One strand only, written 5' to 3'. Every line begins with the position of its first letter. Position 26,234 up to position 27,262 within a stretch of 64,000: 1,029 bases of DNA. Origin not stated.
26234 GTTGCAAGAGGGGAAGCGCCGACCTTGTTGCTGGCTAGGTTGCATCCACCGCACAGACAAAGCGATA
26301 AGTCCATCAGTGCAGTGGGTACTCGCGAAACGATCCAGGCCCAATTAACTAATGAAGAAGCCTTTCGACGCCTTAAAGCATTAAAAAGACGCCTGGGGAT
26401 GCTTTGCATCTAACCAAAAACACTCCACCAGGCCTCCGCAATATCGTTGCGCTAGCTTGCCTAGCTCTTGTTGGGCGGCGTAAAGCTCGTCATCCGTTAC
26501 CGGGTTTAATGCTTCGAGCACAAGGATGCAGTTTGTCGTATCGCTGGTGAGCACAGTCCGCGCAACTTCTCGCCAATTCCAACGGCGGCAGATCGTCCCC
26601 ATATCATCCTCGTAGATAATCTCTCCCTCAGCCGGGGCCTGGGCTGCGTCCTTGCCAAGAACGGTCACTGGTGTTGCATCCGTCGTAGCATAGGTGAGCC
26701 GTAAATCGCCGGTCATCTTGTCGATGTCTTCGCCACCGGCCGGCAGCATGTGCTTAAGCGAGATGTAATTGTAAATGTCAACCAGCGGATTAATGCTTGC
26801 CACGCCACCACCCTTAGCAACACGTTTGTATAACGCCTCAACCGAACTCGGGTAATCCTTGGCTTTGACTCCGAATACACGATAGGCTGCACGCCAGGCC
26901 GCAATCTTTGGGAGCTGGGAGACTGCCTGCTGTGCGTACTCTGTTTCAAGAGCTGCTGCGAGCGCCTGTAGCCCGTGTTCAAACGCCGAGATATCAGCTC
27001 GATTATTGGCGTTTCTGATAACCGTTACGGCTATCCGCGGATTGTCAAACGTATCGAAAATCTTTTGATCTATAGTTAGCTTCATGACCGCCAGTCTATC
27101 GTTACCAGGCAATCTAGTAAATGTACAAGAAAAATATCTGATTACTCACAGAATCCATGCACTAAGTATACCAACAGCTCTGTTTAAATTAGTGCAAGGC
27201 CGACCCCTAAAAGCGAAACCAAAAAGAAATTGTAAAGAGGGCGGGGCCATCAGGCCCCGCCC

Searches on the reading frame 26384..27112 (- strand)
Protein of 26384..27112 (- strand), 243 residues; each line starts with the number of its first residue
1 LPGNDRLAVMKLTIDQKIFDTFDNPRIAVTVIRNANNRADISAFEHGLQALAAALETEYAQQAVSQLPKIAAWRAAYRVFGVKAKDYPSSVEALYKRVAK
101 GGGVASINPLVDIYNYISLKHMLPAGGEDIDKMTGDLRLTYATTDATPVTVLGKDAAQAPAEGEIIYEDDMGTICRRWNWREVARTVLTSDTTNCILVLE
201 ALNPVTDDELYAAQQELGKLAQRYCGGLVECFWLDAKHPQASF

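Call 92: search_protein_families(library=pfam, proteins=[window:26384-27112:-], max_evalue=0.0001)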
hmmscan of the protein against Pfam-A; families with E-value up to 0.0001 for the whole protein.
window:26384-27112:- (243 aa): 1 family
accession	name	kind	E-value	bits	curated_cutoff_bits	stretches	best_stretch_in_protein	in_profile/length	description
PF03483.22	B3_4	-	4.6e-24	85.4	29.3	1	72-206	1-154/174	B3/4 domain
